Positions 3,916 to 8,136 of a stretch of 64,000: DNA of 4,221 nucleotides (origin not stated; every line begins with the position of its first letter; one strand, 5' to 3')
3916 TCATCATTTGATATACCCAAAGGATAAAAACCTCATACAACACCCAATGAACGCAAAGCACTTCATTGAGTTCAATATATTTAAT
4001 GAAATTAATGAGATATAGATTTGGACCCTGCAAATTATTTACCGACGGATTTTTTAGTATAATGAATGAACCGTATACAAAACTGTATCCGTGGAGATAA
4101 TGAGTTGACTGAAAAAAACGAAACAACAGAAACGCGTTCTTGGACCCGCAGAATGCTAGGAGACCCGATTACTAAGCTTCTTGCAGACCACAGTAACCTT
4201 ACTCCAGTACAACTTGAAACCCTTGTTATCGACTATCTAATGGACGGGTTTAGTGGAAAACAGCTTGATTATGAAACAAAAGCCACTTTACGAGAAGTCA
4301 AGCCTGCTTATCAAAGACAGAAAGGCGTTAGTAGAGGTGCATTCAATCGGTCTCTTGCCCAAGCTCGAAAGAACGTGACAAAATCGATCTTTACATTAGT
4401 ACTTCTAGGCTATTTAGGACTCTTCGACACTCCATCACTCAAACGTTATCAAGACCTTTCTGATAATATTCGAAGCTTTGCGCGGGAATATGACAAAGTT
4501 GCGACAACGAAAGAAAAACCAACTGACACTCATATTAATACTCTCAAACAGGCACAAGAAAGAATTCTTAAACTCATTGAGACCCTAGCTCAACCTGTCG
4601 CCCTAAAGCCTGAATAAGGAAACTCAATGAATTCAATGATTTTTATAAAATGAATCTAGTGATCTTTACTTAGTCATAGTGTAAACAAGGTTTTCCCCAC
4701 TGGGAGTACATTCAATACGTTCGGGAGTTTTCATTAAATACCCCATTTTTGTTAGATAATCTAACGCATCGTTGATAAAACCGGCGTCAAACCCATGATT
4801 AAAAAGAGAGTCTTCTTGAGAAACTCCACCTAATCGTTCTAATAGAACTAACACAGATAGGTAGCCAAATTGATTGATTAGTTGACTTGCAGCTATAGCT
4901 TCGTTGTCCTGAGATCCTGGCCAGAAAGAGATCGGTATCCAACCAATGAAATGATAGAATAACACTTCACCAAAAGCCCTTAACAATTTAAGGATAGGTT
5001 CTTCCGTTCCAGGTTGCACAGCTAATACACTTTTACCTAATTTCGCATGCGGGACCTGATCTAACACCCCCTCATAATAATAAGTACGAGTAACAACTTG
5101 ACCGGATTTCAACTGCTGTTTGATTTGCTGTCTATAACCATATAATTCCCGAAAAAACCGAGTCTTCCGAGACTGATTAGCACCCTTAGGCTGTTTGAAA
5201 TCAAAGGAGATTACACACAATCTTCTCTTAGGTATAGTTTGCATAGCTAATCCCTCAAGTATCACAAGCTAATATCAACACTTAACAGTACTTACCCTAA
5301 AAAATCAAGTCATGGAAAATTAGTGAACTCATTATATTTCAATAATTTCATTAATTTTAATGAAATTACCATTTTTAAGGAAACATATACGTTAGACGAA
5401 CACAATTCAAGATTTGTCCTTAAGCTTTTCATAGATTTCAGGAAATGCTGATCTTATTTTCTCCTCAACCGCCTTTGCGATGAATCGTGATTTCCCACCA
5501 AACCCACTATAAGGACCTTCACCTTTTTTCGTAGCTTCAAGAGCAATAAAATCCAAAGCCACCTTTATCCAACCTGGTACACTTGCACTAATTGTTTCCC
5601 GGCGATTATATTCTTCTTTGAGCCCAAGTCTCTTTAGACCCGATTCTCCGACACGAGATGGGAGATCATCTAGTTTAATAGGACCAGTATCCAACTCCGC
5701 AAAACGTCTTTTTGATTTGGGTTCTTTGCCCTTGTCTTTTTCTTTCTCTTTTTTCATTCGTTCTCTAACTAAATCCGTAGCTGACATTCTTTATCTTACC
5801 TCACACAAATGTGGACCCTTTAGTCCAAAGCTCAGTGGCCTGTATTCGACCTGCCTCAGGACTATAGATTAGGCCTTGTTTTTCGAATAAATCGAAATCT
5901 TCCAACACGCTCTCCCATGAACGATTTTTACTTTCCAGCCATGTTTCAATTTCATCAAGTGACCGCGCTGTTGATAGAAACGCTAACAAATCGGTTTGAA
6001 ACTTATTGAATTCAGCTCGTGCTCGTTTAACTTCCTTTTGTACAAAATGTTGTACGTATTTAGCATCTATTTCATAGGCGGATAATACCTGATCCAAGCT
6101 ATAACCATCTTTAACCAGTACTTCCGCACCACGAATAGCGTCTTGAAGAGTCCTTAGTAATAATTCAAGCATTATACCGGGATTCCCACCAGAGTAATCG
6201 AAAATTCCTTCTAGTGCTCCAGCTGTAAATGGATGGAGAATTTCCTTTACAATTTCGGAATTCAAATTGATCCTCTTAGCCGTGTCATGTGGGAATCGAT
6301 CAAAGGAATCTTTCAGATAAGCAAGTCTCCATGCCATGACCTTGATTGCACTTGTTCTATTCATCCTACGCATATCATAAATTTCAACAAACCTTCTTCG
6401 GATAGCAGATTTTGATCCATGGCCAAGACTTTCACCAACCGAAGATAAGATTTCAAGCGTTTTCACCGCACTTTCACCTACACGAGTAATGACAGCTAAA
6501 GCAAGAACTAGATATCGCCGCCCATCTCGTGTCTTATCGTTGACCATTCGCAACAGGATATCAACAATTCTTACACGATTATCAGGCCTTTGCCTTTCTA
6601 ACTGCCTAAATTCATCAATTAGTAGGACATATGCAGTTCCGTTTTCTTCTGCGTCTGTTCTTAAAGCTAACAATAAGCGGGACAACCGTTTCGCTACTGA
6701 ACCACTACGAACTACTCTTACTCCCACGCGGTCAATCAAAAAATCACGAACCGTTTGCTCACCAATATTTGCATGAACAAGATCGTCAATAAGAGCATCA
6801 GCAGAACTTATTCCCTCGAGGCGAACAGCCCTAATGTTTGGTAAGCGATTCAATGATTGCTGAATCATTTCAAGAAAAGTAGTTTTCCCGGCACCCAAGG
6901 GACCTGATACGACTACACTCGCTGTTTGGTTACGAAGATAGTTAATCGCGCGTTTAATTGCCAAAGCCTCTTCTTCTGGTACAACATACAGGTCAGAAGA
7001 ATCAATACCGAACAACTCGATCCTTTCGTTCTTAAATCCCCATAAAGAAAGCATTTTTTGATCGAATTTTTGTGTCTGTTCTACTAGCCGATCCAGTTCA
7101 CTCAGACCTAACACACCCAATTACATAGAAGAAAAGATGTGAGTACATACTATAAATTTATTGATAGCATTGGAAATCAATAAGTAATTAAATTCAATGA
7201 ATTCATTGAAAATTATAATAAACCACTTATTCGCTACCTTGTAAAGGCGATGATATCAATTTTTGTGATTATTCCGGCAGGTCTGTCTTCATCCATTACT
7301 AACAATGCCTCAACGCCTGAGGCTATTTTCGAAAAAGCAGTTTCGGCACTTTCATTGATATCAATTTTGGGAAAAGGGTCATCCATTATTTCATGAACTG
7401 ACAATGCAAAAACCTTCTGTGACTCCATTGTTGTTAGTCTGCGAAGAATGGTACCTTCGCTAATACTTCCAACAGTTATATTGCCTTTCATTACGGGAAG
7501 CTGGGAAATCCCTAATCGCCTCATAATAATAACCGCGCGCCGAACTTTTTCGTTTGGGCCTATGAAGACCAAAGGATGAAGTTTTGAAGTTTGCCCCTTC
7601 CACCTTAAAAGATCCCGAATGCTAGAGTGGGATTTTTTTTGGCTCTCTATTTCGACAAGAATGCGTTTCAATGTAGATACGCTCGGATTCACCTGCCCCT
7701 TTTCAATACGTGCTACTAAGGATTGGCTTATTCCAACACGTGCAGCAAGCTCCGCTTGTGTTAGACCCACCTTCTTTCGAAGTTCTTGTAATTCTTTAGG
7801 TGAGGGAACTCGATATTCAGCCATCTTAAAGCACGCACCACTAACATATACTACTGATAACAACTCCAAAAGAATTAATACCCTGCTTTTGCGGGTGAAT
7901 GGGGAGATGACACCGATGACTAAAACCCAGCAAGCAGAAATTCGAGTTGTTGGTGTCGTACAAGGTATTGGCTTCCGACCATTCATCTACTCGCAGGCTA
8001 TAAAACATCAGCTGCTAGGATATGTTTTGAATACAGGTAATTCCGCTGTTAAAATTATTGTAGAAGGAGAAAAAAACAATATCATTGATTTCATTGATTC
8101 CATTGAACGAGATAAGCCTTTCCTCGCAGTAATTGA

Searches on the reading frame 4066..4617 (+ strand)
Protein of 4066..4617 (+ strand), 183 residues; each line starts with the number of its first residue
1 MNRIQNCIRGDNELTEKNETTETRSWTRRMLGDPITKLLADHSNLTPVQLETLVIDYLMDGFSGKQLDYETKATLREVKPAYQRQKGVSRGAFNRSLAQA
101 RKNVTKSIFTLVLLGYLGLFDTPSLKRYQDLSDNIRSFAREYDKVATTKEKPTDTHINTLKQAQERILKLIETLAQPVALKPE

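Call 7: search_protein_families(library=pfam, proteins=[window:4066-4617:+], max_evalue=0.1)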
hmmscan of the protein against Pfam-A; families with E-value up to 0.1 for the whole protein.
window:4066-4617:+ (183 aa): 2 families
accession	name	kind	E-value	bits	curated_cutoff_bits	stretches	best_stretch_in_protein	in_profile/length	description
PF08656.15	DASH_Dad3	-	0.0043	17.5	23.1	1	125-174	9-57/76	DASH complex subunit Dad3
PF18058.6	SbsC_C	-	0.082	13.7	27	0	125-147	93-115/131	SbsC C-terminal domain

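Call 8: search_protein_families(library=ncbifam, proteins=[window:4066-4617:+], max_evalue=0.1)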
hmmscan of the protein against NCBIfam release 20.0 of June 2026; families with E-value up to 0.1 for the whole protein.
window:4066-4617:+ (183 aa): 2 families
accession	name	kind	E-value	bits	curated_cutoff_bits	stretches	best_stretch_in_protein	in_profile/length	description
NF008296.0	PRK11083.1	equivalog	0.00094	18.6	273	1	49-163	92-204/228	two-component system response regulator CreB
NF003257.0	PRK04217.1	equivalog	0.05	13.7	115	1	83-109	65-91/110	hypothetical protein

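Call 9: search_protein_families(library=padloc, proteins=[window:4066-4617:+], max_evalue=0.1)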
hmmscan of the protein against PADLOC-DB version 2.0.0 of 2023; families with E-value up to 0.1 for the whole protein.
window:4066-4617:+ (183 aa): 0 families

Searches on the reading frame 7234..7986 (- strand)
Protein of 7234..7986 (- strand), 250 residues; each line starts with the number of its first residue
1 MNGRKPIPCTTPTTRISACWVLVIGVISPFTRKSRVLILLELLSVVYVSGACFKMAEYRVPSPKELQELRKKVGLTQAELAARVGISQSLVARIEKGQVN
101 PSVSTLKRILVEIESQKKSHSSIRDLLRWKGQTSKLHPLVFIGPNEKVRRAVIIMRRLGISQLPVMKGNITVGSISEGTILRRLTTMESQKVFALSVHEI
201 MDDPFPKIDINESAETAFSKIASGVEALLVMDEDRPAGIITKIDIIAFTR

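Call 7: search_protein_families(library=pfam, proteins=[window:7234-7986:-], max_evalue=0.1)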
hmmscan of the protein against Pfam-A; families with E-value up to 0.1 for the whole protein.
window:7234-7986:- (250 aa): 18 families
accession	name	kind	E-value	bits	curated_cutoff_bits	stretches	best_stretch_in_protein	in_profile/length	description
PF00571.33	CBS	-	4.6e-16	59.3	24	2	197-247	1-53/57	CBS domain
PF01381.28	HTH_3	-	1.4e-14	54.3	23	1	66-110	1-45/55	Helix-turn-helix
PF13560.12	HTH_31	-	1.7e-11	44.7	27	1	65-110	5-51/64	Helix-turn-helix domain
PF12844.13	HTH_19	-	1.3e-06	28.6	30.2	1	66-110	4-48/64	Helix-turn-helix domain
PF13412.12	HTH_24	-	1.4e-06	28.2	21.9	1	66-93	9-36/48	Winged helix-turn-helix DNA-binding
PF13443.12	HTH_26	-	4.7e-05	24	22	1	66-109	2-46/63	Cro/C1-type HTH DNA-binding domain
PF15731.11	MqsA_antitoxin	-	0.00029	21.4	30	1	59-108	67-116/131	Antitoxin component of bacterial toxin-antitoxin system, MqsA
PF22495.2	HTH_92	-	0.00036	20.2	27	1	68-99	2-33/45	RsaL-like HTH domain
PF13744.12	HTH_37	-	0.00064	19.9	27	1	65-100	22-57/80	Helix-turn-helix domain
PF13413.12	HTH_25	-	0.00083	19.6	24.6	1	66-99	2-35/62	Helix-turn-helix domain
PF17762.8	HTH_ParB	-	0.0013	19.3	22.6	1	65-92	11-38/102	ParB HTH domain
PF20432.4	Xre-like-HTH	-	0.0014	19.3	25.8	1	66-104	15-55/63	Antitoxin Xre-like helix-turn-helix domain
PF04545.22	Sigma70_r4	-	0.0019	18.1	24.1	1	69-96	15-42/50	Sigma-70, region 4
PF13404.12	HTH_AsnC-type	-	0.018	15.3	27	0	66-93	9-36/42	AsnC-type helix-turn-helix domain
PF13384.12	HTH_23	-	0.025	14.9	24.6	0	69-94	13-37/50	Homeodomain-like domain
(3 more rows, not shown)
